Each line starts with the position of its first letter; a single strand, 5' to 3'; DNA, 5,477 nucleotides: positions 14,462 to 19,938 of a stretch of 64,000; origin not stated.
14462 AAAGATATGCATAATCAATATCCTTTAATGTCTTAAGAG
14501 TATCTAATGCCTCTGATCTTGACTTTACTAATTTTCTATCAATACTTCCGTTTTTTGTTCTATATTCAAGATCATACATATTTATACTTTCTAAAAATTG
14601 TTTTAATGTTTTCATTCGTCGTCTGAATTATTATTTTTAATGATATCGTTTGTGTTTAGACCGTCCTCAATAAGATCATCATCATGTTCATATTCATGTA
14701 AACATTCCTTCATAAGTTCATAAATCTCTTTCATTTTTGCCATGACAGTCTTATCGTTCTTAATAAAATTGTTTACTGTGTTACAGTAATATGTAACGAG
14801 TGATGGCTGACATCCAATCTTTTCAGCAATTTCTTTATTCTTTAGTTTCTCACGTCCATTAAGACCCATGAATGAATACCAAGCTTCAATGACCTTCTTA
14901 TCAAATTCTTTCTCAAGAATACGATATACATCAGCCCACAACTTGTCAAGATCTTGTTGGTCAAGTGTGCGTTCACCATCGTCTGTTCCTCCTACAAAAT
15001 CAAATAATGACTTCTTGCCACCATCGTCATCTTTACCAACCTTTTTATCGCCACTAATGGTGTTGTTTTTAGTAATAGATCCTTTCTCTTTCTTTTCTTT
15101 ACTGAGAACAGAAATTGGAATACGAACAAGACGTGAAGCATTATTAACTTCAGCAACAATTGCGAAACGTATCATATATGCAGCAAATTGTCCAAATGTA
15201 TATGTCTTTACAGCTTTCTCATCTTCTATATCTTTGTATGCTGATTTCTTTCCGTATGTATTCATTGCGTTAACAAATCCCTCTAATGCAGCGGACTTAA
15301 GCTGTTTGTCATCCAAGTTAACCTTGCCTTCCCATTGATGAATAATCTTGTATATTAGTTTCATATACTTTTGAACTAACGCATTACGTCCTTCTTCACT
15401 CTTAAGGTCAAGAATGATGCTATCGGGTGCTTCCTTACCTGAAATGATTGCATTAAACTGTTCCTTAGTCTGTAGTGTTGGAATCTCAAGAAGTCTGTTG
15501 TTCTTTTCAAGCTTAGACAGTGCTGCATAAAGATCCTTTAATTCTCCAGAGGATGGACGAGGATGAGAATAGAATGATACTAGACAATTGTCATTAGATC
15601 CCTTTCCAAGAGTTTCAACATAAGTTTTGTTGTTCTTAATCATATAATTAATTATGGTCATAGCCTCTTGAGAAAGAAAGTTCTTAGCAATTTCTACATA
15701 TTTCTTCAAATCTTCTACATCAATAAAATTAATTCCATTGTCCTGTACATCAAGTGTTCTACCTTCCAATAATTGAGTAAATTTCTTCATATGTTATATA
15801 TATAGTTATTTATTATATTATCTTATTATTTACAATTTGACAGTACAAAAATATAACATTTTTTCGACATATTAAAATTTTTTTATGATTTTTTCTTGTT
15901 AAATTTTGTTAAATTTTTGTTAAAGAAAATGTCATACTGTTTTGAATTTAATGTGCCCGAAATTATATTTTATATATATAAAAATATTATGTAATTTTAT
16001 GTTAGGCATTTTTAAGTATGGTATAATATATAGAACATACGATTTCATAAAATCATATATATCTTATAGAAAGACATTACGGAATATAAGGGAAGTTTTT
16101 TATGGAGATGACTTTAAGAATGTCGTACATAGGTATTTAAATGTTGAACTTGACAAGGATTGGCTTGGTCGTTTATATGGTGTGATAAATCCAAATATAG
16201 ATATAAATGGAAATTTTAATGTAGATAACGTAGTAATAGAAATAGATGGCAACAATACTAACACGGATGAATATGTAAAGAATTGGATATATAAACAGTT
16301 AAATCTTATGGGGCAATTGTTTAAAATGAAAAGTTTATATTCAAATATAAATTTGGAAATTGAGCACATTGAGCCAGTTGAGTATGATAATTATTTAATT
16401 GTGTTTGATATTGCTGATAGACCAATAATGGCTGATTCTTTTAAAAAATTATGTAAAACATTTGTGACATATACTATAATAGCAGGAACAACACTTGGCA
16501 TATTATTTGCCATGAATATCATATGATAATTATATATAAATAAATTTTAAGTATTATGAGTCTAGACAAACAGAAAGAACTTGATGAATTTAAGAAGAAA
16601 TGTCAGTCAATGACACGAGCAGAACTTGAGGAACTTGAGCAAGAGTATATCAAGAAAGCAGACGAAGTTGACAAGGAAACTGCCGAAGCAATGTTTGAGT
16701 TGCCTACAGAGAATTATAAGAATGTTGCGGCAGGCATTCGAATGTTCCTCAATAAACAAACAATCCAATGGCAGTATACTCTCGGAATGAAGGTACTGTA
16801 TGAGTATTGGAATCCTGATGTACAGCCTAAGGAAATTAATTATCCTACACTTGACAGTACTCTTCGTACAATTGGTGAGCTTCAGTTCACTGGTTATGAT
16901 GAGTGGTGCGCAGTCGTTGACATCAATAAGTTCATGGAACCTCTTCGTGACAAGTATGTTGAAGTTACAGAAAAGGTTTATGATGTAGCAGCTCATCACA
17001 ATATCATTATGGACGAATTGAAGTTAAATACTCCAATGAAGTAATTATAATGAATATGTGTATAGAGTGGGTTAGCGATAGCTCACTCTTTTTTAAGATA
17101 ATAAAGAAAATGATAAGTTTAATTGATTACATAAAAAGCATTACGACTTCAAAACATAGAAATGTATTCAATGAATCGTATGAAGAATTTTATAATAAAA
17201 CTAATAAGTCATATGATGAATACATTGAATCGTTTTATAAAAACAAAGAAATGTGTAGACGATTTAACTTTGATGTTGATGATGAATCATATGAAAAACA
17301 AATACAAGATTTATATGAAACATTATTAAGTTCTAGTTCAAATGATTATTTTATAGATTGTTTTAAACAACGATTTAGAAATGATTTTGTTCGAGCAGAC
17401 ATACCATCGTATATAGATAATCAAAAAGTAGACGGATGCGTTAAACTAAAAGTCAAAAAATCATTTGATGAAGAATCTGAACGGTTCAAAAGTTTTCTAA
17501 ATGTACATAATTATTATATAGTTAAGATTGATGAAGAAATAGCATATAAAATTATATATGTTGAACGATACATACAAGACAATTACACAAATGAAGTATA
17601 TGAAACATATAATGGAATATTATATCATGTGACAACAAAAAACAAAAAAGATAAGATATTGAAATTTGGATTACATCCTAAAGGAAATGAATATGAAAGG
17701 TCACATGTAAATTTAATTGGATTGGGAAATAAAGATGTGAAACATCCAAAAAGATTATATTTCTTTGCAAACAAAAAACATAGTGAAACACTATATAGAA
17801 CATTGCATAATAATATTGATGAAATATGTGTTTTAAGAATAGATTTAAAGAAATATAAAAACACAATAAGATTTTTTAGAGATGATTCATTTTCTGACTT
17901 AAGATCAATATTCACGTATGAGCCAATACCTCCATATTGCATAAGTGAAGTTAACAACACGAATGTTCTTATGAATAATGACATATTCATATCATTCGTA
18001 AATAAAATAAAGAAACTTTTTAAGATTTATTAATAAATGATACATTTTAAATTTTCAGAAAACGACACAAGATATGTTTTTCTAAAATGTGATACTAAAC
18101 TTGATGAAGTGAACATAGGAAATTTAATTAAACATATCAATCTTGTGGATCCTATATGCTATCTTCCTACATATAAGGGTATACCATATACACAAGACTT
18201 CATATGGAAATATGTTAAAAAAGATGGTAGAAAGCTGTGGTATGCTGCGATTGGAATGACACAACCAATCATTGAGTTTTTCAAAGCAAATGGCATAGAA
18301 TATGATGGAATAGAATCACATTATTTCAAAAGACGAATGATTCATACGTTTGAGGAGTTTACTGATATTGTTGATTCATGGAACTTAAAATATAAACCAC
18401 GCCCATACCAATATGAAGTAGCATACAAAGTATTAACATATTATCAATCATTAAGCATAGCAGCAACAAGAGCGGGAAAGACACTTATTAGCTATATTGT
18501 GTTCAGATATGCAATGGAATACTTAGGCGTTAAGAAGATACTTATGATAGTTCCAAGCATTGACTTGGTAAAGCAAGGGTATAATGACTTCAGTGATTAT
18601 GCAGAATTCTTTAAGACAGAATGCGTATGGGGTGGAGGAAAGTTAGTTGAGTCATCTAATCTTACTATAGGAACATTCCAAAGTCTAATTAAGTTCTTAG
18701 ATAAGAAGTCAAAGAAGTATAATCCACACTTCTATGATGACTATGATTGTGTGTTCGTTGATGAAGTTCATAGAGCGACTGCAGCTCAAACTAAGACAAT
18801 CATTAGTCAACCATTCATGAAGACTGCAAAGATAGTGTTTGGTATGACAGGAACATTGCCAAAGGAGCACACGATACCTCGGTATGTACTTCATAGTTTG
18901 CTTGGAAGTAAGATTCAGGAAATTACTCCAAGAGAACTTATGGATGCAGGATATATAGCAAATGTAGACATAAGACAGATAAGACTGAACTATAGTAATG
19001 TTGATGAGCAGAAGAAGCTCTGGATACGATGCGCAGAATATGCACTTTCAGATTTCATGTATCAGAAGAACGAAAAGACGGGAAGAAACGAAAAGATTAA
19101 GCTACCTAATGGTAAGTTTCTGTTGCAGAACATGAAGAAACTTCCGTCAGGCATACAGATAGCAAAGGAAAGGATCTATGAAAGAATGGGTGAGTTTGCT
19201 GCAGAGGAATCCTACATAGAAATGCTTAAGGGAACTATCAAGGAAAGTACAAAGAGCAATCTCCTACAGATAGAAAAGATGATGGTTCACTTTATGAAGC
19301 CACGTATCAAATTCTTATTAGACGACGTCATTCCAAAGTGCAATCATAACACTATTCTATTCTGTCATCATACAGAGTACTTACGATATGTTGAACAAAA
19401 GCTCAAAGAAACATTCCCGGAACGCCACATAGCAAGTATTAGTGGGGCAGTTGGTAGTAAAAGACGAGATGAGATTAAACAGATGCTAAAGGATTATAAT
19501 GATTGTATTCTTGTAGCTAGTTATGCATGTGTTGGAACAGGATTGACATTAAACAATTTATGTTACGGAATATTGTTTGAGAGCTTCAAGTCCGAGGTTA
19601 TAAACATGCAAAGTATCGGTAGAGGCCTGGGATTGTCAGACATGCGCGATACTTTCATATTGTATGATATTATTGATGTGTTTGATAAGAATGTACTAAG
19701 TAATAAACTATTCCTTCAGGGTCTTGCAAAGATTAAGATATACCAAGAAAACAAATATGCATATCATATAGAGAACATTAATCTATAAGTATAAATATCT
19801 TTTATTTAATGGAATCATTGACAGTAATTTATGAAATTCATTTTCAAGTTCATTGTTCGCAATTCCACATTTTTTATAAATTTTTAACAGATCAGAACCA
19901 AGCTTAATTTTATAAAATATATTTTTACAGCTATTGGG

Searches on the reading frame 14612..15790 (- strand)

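Call 19: search_protein_families(library=pfam, proteins=[window:14612-15790:-], max_evalue=0.01)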
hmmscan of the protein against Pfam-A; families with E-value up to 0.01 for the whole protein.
window:14612-15790:- (392 aa): 0 families

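Call 91: search_protein_families(library=phrogs, proteins=[window:14612-15790:-], max_evalue=0.001)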
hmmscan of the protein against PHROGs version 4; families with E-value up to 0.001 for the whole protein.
window:14612-15790:- (392 aa): 1 family
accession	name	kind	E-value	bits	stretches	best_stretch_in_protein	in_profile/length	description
phrog_351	-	transcription regulation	1.1e-15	58.3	1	89-330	471-709/928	RNA polymerase sigma factor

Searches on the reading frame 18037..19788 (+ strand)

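Call 14: search_protein_families(library=phrogs, proteins=[window:18037-19788:+], max_evalue=0.001)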
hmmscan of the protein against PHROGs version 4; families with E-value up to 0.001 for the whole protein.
window:18037-19788:+ (583 aa): 7 families
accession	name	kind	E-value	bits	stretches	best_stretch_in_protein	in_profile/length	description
phrog_16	-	DNA, RNA and nucleotide metabolism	5.2e-56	191.4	1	99-557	249-609/986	DNA helicase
phrog_9690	-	DNA, RNA and nucleotide metabolism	6.4e-39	134.8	2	435-583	158-306/306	DNA helicase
phrog_16259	-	DNA, RNA and nucleotide metabolism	4.6e-23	83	1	70-278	56-265/330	DNA helicase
phrog_62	-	DNA, RNA and nucleotide metabolism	9.1e-13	47.6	1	394-529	949-1093/1881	DNA helicase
phrog_24008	-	DNA, RNA and nucleotide metabolism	2e-09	36.9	1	434-504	826-897/1006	helicase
phrog_16694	-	unknown function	3.7e-09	36.1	1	137-251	296-416/1010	-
phrog_3830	-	unknown function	1.4e-05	24.5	1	115-273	259-435/1032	-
